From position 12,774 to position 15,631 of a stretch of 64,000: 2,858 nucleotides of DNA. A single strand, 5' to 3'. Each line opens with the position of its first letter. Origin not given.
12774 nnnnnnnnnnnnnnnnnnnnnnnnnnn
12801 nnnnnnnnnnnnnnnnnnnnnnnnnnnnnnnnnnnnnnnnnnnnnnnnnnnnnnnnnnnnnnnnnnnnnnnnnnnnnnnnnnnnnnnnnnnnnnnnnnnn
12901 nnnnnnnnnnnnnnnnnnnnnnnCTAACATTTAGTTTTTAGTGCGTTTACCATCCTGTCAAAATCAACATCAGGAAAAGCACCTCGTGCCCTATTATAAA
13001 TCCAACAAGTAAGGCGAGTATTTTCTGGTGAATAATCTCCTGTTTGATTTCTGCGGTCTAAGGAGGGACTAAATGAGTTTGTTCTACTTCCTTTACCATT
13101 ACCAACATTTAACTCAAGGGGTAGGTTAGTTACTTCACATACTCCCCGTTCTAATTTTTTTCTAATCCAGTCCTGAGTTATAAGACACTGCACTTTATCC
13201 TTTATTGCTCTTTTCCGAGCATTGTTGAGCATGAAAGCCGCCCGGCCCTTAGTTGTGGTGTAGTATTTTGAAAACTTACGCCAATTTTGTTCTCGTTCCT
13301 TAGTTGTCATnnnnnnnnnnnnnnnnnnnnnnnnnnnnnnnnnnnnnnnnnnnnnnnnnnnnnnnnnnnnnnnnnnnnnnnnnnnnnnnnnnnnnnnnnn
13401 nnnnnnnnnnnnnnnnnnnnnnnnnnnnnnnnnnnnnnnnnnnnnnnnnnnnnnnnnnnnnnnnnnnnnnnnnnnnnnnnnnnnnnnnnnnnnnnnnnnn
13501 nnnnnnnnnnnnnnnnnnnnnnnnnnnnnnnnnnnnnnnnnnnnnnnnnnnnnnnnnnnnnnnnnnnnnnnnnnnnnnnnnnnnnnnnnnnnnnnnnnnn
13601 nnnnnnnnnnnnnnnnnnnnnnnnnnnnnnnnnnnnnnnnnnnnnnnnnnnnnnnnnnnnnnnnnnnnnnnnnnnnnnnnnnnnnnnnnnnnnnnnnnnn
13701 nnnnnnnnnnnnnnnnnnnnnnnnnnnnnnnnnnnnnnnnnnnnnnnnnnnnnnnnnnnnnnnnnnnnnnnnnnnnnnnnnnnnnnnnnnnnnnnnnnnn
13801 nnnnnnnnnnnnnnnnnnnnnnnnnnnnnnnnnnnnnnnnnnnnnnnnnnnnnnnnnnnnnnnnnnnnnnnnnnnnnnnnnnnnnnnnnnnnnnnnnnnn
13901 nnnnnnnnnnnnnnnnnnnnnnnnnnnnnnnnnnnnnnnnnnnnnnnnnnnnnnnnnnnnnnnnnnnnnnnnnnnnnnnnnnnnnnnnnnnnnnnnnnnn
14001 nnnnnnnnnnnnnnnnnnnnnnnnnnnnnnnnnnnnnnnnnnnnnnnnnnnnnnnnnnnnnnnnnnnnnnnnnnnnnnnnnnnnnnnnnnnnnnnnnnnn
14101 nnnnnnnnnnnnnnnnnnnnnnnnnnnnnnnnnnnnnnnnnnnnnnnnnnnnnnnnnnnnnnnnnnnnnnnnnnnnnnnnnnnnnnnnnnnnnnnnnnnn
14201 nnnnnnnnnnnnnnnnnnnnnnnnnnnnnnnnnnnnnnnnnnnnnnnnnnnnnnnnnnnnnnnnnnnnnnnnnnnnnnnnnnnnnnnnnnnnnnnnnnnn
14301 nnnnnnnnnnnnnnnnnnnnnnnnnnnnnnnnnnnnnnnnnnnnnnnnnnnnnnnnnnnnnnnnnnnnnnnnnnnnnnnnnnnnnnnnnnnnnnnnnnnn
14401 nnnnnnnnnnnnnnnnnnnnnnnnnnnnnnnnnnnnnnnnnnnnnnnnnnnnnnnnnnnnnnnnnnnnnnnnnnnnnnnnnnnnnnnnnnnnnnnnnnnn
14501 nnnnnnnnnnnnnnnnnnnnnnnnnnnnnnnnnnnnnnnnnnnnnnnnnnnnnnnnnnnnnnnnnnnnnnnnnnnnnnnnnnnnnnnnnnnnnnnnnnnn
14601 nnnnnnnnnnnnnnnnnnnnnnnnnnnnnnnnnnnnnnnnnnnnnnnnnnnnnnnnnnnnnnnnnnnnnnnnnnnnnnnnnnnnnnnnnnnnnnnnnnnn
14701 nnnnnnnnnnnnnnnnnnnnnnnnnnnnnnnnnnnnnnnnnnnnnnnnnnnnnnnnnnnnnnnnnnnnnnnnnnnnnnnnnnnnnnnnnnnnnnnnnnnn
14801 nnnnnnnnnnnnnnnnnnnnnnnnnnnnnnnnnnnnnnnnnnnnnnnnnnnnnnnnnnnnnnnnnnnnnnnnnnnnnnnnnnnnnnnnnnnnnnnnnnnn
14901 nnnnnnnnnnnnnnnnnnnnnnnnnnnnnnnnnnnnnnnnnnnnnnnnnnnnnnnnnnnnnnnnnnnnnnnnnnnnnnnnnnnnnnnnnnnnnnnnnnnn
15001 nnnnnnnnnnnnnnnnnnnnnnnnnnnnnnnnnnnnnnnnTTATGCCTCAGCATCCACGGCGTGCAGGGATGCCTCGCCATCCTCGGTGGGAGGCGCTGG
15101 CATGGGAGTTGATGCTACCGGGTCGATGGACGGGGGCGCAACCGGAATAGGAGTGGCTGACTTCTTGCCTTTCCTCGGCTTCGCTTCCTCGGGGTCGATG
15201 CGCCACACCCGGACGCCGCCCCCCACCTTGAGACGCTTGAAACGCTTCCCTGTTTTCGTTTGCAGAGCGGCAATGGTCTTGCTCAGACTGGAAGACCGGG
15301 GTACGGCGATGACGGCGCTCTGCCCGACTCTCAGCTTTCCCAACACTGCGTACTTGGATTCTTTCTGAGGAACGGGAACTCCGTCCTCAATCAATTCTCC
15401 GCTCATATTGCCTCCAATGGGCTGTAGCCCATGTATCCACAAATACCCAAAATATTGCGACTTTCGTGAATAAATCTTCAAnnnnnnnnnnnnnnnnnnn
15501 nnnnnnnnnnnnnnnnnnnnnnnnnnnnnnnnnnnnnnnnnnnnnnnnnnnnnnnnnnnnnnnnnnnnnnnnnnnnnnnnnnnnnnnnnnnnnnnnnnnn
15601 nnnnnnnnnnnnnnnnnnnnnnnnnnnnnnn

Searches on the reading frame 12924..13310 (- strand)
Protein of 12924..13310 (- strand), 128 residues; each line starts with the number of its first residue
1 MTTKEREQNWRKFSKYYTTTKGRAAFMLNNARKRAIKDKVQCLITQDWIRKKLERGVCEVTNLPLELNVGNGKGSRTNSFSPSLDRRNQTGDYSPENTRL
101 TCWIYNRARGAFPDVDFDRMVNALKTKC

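Call 4: search_protein_families(library=pfam, proteins=[window:12924-13310:-], max_evalue=0.1)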
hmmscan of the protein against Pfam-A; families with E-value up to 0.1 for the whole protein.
window:12924-13310:- (128 aa): 0 families

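Call 5: search_protein_families(library=phrogs, proteins=[window:12924-13310:-], max_evalue=0.1)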
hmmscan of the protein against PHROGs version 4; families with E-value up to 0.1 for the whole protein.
window:12924-13310:- (128 aa): 4 families
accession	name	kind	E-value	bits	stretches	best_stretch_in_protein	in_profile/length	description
phrog_3322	-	DNA, RNA and nucleotide metabolism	9.2e-23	81.9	1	14-126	42-150/162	endonuclease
phrog_1035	-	DNA, RNA and nucleotide metabolism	1.6e-10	42.3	1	4-123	97-224/271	endonuclease VII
phrog_3118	-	DNA, RNA and nucleotide metabolism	0.0024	18.4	1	30-106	24-93/287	HNH endonuclease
phrog_3377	-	DNA, RNA and nucleotide metabolism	0.0069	17.2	1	81-103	65-87/196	HNH endonuclease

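Call 6: search_protein_families(library=ncbifam, proteins=[window:12924-13310:-], max_evalue=0.1)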
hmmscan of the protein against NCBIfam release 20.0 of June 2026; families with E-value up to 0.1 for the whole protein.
window:12924-13310:- (128 aa): 0 families

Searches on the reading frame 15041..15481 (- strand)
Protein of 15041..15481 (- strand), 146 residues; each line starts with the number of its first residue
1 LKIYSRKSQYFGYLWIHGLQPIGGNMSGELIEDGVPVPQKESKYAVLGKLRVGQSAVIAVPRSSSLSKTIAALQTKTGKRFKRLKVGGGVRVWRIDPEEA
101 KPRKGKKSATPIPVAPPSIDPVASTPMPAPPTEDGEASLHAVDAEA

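Call 4: search_protein_families(library=pfam, proteins=[window:15041-15481:-], max_evalue=0.1)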
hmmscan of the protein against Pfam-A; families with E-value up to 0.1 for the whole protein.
window:15041-15481:- (146 aa): 0 families

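Call 5: search_protein_families(library=phrogs, proteins=[window:15041-15481:-], max_evalue=0.1)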
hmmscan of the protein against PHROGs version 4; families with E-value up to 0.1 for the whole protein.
window:15041-15481:- (146 aa): 0 families

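Call 49: find_related_loci(query=window:15041-15481:-, collection=viral_contigs, flank=10000)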
Query window:15041-15481:- (146 aa) in viral_contigs; peptide patterns used: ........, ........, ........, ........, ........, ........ (x = any residue, [..] = any of these).
38 stretches matched a pattern; 2 encode a relative of the query (tblastn E <= 1e-3); 2 distinct loci.
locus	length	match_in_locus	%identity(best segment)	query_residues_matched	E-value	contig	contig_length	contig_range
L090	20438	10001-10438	98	1-146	2e-93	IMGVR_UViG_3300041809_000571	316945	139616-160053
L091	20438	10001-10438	98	1-146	2e-93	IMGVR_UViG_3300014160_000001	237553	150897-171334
